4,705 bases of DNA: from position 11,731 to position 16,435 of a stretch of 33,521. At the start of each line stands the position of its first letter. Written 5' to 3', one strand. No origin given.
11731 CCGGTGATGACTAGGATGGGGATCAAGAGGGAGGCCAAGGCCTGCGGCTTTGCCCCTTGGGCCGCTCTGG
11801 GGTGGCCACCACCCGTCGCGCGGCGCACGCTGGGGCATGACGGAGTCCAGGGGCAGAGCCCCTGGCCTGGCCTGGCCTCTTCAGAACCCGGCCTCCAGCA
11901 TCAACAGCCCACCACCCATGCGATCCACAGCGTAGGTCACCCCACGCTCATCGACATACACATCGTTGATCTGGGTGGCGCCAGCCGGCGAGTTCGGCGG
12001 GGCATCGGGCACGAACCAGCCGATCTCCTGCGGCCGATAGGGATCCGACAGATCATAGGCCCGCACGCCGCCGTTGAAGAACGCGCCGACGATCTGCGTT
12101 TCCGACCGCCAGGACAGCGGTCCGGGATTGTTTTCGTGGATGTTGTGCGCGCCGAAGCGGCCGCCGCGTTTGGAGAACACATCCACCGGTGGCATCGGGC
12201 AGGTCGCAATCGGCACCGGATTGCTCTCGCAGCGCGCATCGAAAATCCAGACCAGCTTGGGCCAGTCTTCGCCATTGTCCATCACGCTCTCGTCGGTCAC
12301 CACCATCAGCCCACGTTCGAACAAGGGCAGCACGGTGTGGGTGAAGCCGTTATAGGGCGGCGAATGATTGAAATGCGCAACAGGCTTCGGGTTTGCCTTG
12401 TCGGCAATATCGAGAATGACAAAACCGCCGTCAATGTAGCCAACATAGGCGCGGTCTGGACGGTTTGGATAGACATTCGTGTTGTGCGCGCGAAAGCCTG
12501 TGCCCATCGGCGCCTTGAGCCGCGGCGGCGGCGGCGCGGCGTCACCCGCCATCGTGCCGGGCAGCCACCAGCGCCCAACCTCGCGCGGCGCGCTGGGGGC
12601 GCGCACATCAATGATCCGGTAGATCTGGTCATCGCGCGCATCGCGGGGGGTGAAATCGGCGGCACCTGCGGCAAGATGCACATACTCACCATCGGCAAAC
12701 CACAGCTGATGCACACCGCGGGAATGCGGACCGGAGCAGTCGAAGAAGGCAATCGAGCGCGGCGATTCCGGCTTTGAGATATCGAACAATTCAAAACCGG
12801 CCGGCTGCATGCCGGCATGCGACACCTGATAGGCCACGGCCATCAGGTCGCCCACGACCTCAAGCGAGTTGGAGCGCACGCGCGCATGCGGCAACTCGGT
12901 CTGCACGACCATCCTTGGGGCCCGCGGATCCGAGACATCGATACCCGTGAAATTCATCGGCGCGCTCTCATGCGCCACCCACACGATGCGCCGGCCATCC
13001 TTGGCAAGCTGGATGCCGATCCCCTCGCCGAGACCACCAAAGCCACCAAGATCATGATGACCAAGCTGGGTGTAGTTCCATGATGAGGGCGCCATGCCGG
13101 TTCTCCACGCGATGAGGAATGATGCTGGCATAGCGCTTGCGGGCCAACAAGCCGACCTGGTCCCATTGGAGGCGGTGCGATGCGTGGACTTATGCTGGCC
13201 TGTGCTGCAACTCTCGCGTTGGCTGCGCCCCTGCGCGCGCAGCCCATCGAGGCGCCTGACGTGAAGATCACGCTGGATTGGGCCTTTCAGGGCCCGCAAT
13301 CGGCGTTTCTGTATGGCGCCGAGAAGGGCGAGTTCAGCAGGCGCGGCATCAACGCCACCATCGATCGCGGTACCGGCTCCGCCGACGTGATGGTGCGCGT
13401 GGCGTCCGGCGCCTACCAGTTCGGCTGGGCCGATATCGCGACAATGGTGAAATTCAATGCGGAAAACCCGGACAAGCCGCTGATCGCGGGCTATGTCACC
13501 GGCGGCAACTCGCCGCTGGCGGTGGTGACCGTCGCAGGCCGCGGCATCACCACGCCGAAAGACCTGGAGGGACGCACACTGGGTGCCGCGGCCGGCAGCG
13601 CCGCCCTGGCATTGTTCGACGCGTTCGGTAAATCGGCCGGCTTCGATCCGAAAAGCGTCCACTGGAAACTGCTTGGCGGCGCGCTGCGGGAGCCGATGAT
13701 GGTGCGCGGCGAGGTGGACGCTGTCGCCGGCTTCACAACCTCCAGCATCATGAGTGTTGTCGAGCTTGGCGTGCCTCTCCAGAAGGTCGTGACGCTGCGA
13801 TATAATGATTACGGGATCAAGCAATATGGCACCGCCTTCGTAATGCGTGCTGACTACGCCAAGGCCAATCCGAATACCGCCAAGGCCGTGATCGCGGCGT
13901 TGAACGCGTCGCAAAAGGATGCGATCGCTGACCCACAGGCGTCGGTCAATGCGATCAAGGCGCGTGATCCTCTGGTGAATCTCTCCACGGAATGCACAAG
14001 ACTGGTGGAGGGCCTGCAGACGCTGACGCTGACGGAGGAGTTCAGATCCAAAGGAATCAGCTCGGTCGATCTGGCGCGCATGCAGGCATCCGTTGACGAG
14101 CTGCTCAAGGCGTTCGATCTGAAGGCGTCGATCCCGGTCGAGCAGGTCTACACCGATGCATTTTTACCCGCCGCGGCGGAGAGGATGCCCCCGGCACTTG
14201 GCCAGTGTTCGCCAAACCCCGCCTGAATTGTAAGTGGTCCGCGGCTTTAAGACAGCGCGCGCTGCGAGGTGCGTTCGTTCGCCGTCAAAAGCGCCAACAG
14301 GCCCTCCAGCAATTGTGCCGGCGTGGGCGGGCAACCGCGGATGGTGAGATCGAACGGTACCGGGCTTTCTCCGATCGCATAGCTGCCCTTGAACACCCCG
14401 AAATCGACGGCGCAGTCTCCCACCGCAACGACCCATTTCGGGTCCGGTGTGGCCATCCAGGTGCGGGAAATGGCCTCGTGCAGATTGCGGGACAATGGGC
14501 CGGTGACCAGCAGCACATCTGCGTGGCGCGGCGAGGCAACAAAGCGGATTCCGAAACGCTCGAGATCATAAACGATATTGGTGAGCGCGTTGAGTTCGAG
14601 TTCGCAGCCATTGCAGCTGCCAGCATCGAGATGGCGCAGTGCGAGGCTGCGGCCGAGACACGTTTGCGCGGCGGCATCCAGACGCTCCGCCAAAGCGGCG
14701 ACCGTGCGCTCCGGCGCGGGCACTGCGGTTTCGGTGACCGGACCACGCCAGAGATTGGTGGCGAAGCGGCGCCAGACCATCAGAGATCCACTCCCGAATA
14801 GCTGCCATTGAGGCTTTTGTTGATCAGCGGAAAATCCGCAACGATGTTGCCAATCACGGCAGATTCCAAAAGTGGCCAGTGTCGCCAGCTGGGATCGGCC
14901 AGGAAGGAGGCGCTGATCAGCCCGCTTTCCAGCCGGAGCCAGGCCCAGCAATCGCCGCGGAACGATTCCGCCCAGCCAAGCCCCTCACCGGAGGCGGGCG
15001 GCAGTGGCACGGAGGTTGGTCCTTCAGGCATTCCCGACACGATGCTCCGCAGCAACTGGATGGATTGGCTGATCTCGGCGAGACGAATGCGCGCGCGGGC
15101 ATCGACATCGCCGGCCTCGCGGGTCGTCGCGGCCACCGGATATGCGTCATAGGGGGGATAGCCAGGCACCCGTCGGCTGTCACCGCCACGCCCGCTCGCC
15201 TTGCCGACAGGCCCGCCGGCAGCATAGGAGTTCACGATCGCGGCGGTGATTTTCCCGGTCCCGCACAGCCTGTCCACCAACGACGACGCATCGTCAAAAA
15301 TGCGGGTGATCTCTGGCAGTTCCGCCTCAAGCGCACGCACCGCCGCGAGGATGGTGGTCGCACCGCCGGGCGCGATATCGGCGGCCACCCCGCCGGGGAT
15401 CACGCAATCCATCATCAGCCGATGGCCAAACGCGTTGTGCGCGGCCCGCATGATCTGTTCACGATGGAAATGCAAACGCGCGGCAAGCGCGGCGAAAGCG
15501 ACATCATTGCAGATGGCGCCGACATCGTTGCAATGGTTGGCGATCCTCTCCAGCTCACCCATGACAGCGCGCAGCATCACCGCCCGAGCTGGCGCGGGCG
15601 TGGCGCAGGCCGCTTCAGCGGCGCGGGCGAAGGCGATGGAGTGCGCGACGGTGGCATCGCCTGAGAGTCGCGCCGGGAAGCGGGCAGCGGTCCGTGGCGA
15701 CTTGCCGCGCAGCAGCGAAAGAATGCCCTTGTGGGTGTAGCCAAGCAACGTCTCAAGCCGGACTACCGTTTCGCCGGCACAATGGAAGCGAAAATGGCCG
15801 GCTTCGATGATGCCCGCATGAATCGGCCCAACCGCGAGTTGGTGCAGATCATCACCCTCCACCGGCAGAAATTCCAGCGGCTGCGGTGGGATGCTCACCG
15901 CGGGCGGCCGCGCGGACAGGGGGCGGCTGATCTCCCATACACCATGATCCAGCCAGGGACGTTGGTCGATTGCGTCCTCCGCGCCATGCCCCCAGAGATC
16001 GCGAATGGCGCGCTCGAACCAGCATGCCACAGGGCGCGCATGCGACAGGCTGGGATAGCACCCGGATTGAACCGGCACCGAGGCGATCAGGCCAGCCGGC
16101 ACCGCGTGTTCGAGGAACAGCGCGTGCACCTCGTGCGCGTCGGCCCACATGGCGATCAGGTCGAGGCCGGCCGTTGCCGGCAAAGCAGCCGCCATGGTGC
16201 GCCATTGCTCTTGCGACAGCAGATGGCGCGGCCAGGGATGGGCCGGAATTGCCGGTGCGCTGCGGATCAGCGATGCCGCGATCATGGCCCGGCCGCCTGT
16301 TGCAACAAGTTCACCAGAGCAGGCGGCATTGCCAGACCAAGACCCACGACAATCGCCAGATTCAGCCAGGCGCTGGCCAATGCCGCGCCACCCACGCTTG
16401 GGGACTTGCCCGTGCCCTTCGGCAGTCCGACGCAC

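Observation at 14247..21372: Stand-alone six-gene hyfB-C-E-F-G-I-type membrane complex (Ehr-like) with no electron-input, maturation or FDH genes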

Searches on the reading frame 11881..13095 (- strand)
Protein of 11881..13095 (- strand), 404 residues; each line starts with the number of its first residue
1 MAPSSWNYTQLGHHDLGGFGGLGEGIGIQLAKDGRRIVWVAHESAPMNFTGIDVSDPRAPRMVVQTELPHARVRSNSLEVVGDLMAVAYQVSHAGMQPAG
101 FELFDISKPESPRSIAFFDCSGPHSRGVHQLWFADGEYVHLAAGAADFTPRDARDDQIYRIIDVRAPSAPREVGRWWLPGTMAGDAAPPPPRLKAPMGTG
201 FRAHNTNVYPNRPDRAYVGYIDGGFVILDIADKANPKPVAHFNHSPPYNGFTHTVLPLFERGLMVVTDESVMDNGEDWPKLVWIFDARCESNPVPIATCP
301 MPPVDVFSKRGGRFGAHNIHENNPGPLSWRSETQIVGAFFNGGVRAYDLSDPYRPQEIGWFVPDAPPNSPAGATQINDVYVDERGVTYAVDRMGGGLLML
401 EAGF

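Call 72: search_protein_families(library=pfam, proteins=[window:11881-13095:-], max_evalue=1)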
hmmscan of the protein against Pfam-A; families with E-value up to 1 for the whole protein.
window:11881-13095:- (404 aa): 2 families
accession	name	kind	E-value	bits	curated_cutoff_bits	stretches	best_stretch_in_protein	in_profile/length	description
PF08309.17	LVIVD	-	6.9e-07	29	20.2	1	216-237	14-35/42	LVIVD repeat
PF02558.23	ApbA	-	0.24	11.5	22.2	1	18-64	5-53/150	Ketopantoate reductase PanE/ApbA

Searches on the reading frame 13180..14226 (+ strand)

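Call 10: search_protein_families(library=pfam, proteins=[window:13180-14226:+])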
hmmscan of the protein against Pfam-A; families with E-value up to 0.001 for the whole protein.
window:13180-14226:+ (348 aa): 1 family
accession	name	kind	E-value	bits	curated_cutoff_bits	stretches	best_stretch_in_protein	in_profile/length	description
PF09084.16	NMT1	-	9.5e-26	91.5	20.5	1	43-254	7-215/216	NMT1/THI5 like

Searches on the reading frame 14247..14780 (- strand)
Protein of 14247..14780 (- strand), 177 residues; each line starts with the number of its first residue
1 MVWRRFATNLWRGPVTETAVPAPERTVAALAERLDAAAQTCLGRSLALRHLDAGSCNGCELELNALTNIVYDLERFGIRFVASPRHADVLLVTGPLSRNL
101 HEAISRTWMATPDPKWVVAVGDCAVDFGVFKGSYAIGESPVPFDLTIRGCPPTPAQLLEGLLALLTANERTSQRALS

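Call 6: search_protein_families(library=pfam, proteins=[window:14247-14780:-])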
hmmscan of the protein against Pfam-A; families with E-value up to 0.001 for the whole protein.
window:14247-14780:- (177 aa): 1 family
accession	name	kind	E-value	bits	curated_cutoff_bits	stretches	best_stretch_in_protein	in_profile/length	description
PF01058.29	Oxidored_q6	-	5.4e-27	94.5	27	1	56-164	1-128/128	NADH ubiquinone oxidoreductase, 20 Kd subunit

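Call 7: search_protein_families(library=ncbifam, proteins=[window:14247-14780:-])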
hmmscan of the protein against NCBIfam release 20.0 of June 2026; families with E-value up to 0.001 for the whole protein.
window:14247-14780:- (177 aa): 11 families
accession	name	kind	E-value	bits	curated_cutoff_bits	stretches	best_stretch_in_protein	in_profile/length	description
NF005012.1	PRK06411.1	subfamily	3.1e-30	104.9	116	1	44-167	32-157/166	NADH-quinone oxidoreductase subunit NuoB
TIGR01957.1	nuoB_fam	subfamily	3.6e-26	91.8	142.7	1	46-165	17-139/145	NADH-quinone oxidoreductase subunit B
NF011395.0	PRK14820.1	equivalog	3.2e-22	79.2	263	1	42-171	29-160/180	NADH-quinone oxidoreductase subunit B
NF011390.0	PRK14815.1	equivalog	5.9e-22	77.8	281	1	57-166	43-155/183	NADH dehydrogenase subunit B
NF011391.0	PRK14816.1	equivalog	1.1e-21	77.4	283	1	43-164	49-173/196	NADH-quinone oxidoreductase subunit B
NF011394.0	PRK14819.1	equivalog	7.2e-20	71.6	312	1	57-166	41-154/264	NADH-quinone oxidoreductase subunit B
NF011393.0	PRK14818.1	equivalog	1e-18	67.5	255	1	42-165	27-152/173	NADH dehydrogenase subunit B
NF011392.0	PRK14817.1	equivalog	3.1e-18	66.1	271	1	58-165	47-157/182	NADH-quinone oxidoreductase subunit B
NF009808.0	PRK13292.1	equivalog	1.5e-16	59.5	1156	1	58-166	36-147/791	NADH-quinone oxidoreductase subunit B/C/D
NF011388.0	PRK14813.1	equivalog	4.5e-16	59.3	294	1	57-164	38-149/189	NADH dehydrogenase subunit B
NF011389.0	PRK14814.1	equivalog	2.6e-14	53.4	285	1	43-166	30-155/186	NADH dehydrogenase subunit B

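Call 27: search_solved_structures(query=window:14247-14780:-, show_alignments=2)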
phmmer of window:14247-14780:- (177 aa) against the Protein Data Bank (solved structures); distinct sequences matched with E-value up to 0.001: 43.
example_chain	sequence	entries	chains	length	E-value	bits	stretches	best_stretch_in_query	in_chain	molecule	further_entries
7z0s_G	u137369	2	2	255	1.2e-31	113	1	13-165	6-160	Formate hydrogenlyase subunit 7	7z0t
6cfw_J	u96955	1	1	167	3.4e-31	111.6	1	37-165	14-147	Probable membrane-bound hydrogenase subunit mbhJ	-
2fug_6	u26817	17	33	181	1.5e-22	83.4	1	43-164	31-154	NADH-quinone oxidoreductase chain 6 | NADH-QUINONE OXIDOREDUCTASE SUBUNIT 6 | NADH-quinone oxidoreductase subunit B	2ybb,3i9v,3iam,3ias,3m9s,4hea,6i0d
7arc_B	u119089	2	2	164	2.4e-21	79.5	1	59-166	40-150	PSST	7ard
8b9z_B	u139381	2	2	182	5.9e-21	78.2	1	58-166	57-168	LD31474p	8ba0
8esw_S7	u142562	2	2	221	9.1e-21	77.6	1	58-166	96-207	LD31474p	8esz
9f5x_F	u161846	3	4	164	9.7e-21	77.5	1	59-166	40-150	NADH:ubiquinone oxidoreductase subunit 10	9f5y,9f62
9ti4_E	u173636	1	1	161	1.4e-20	77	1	58-167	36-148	NADH dehydrogenase [ubiquinone] iron-sulfur protein 7, mitochondrial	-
5xtb_C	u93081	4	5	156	1.4e-20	77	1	59-167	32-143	NADH dehydrogenase [ubiquinone] iron-sulfur protein 7, mitochondrial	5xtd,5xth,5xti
6g2j_B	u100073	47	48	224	1.6e-20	76.8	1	58-167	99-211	NADH dehydrogenase [ubiquinone] iron-sulfur protein 7, mitochondrial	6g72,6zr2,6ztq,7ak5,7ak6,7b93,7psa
9cwt_C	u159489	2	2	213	1.9e-20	76.6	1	58-167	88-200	NADH dehydrogenase [ubiquinone] iron-sulfur protein 7, mitochondrial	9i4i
7zeb_6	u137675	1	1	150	1.9e-20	76.5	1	59-167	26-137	NADH dehydrogenase [ubiquinone] iron-sulfur protein 7, mitochondrial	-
7v2c_C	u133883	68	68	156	2e-20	76.5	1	59-167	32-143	NADH dehydrogenase [ubiquinone] iron-sulfur protein 7,mitochondrial | NADH dehydrogenase [ubiquinone] iron-sulfur protein 7, mitochondrial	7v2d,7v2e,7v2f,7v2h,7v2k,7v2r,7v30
5ldw_B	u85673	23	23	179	2e-20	76.5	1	58-167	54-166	NADH dehydrogenase [ubiquinone] iron-sulfur protein 7, mitochondrial | Mitochondrial complex I, PSST subunit | NADH:ubiquinone oxidoreductase core subunit S7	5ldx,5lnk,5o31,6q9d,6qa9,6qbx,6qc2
9w2u_B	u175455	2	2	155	2e-20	76.4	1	59-167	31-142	NADH dehydrogenase [ubiquinone] iron-sulfur protein 7, mitochondrial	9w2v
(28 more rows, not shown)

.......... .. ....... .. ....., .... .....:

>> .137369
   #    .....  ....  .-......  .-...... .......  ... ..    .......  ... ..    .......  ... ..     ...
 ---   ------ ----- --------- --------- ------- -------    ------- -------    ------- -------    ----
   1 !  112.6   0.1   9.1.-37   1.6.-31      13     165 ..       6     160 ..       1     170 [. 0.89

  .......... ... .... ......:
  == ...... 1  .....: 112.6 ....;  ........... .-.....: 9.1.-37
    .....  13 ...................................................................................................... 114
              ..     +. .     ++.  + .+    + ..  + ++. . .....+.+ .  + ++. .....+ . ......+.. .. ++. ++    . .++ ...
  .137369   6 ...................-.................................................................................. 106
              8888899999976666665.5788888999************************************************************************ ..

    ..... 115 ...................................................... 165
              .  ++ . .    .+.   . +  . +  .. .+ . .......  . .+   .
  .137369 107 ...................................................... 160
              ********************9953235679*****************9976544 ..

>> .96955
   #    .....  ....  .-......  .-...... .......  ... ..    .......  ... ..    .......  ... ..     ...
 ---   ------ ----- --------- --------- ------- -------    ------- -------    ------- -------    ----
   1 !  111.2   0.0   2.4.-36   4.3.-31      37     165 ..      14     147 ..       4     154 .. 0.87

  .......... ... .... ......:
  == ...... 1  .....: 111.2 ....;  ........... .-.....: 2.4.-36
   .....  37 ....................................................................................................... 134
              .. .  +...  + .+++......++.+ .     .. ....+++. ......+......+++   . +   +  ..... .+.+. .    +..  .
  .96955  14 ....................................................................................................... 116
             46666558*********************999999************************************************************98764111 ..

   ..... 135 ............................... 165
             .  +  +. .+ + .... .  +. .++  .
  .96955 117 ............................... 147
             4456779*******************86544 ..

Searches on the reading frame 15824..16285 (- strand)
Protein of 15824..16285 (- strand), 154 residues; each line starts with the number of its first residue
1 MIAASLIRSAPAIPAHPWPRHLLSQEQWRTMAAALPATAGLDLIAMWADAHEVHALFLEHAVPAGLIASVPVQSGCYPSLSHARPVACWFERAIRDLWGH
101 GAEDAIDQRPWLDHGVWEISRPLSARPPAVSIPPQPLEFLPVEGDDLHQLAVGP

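Call 72: search_protein_families(library=pfam, proteins=[window:15824-16285:-], max_evalue=1)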
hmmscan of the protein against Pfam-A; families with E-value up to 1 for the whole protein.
seq(154 aa): 1 family
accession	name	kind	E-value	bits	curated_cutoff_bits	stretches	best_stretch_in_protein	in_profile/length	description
PF00329.25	Complex1_30kDa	-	0.00017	22.5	22.5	1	46-124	32-115/124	Respiratory-chain NADH dehydrogenase, 30 Kd subunit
